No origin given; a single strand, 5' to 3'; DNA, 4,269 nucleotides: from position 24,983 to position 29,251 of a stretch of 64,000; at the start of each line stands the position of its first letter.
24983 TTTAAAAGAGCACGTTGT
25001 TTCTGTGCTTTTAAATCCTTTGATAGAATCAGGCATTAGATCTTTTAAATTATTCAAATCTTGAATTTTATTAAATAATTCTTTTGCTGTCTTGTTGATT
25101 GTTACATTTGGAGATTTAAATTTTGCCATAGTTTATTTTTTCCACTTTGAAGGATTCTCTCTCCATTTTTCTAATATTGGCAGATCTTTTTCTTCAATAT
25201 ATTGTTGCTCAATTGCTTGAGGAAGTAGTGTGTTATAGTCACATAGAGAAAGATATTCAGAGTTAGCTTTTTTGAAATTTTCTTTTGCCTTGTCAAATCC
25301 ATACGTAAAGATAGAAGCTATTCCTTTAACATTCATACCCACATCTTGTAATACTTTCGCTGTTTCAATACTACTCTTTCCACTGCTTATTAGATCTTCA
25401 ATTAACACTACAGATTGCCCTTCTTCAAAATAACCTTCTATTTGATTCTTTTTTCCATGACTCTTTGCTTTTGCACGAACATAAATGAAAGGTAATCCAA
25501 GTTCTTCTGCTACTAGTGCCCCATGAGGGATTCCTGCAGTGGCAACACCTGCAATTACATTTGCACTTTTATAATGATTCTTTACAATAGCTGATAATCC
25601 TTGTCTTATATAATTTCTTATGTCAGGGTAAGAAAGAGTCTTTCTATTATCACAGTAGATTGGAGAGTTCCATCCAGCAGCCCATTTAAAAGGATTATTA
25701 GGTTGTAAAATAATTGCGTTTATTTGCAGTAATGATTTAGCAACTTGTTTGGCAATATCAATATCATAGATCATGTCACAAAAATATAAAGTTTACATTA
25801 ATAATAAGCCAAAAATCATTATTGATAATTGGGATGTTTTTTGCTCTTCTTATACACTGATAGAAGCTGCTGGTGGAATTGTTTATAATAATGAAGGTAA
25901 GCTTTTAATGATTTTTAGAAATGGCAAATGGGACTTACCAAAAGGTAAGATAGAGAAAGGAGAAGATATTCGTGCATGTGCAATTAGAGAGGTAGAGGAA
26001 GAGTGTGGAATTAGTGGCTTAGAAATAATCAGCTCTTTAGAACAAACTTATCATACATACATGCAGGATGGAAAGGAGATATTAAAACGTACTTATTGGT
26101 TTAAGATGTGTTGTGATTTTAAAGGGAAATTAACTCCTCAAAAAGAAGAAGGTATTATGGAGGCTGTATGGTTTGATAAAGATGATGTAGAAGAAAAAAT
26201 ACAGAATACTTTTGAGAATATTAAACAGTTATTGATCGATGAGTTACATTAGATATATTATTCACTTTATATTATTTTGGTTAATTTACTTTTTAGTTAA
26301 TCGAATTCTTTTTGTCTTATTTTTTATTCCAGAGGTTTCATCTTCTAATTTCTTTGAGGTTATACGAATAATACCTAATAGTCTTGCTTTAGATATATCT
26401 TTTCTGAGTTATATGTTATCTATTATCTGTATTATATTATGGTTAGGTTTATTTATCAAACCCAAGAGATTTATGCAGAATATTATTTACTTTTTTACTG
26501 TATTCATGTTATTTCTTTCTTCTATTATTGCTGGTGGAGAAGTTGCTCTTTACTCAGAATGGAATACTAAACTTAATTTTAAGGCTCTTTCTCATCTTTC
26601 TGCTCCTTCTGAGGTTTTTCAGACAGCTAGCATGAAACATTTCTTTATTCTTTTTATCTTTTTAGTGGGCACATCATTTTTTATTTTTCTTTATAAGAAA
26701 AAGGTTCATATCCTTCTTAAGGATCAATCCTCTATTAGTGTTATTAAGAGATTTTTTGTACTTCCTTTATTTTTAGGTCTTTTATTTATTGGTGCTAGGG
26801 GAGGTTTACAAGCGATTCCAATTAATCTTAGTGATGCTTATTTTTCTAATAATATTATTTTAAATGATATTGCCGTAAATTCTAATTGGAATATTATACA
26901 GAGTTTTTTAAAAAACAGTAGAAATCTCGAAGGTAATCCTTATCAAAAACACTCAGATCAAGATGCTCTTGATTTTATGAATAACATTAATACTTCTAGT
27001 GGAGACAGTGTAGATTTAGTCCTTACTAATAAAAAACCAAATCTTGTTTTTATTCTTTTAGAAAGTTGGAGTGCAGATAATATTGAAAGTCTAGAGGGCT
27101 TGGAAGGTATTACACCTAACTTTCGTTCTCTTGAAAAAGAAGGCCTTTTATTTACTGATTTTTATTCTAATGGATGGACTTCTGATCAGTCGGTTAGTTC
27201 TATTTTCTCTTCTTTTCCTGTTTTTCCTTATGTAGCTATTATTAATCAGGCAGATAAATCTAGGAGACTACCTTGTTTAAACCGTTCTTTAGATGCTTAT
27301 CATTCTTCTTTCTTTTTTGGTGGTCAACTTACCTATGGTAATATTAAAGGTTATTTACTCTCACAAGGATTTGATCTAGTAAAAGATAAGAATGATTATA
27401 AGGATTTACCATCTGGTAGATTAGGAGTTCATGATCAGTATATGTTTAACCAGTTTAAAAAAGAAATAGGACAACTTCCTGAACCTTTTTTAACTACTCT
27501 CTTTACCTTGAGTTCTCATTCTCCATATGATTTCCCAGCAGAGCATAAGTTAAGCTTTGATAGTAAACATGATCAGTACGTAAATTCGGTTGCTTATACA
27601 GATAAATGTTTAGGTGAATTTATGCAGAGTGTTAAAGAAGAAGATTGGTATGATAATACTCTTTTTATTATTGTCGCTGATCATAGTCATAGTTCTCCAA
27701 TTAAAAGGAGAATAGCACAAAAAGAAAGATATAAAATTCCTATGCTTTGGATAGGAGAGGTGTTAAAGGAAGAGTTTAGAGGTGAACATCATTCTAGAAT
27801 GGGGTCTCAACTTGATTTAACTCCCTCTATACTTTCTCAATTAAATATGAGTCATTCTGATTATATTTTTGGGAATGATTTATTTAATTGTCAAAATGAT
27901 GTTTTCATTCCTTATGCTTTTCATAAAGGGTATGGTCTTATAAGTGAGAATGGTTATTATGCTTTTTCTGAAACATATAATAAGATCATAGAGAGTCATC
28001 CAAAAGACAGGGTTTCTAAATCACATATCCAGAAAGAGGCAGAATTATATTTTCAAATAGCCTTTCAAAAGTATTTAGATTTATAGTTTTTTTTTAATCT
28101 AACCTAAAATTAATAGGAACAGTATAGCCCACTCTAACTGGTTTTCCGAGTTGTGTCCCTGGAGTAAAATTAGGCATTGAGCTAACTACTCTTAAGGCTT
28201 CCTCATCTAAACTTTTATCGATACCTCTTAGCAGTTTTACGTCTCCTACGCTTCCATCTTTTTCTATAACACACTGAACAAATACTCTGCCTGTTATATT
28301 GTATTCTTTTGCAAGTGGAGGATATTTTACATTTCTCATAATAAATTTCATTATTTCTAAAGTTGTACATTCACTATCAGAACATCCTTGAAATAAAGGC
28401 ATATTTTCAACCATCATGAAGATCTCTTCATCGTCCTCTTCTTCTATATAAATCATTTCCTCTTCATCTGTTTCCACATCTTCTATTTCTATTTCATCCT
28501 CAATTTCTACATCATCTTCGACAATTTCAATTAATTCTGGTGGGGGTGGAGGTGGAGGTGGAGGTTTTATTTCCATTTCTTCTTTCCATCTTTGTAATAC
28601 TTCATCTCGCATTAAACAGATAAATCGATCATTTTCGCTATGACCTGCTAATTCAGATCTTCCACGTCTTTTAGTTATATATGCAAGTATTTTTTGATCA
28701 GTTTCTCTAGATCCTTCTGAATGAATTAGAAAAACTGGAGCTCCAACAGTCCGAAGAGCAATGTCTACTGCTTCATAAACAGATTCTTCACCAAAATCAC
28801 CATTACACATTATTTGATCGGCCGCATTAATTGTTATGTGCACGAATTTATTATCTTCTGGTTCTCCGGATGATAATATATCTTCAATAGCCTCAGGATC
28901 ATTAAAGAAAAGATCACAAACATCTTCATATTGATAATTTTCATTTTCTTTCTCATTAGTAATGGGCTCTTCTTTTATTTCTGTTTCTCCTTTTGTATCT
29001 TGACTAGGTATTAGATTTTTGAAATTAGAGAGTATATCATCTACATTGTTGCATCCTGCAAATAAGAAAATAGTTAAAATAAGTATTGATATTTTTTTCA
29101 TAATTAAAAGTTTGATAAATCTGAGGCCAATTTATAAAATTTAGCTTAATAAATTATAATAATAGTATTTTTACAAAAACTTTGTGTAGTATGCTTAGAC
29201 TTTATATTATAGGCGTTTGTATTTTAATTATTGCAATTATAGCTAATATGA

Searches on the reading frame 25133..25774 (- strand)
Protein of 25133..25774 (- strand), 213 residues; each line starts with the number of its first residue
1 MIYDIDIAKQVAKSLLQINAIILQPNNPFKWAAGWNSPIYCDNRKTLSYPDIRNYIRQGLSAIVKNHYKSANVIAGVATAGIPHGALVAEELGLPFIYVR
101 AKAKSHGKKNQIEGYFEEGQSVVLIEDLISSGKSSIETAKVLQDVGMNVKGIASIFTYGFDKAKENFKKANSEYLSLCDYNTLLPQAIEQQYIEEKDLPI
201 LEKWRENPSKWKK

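Call 18: search_protein_families(library=pfam, proteins=[window:25133-25774:-], max_evalue=0.001)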
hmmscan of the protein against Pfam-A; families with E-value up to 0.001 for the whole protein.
window:25133-25774:- (213 aa): 1 family
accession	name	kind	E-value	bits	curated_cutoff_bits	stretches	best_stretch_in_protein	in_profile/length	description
PF00156.33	Pribosyltran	-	4.3e-09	36.3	26.3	1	69-164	28-128/158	Phosphoribosyl transferase domain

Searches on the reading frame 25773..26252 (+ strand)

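Call 18: search_protein_families(library=pfam, proteins=[window:25773-26252:+], max_evalue=0.001)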
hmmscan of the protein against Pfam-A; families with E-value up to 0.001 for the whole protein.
window:25773-26252:+ (159 aa): 1 family
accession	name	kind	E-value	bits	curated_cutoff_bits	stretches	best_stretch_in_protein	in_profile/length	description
PF00293.34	NUDIX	-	1e-23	84.3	21.1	1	31-143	4-123/134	NUDIX domain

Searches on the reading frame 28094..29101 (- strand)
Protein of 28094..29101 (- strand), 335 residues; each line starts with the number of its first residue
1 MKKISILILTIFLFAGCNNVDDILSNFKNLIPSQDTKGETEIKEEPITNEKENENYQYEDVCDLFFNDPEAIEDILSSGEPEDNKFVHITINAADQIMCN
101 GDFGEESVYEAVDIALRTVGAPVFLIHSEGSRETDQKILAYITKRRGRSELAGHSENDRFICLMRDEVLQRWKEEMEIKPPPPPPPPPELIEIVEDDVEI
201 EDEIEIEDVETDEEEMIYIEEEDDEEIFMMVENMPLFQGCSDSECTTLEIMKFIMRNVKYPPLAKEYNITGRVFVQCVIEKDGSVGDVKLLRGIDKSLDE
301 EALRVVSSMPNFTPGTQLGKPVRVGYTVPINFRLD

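Call 18: search_protein_families(library=pfam, proteins=[window:28094-29101:-], max_evalue=0.001)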
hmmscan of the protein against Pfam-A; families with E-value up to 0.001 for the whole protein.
window:28094-29101:- (335 aa): 1 family
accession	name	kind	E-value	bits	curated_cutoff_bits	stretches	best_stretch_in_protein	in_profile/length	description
PF03544.19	TonB_C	-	7.2e-20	71.7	24.6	1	257-334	2-79/79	Gram-negative bacterial TonB protein C-terminal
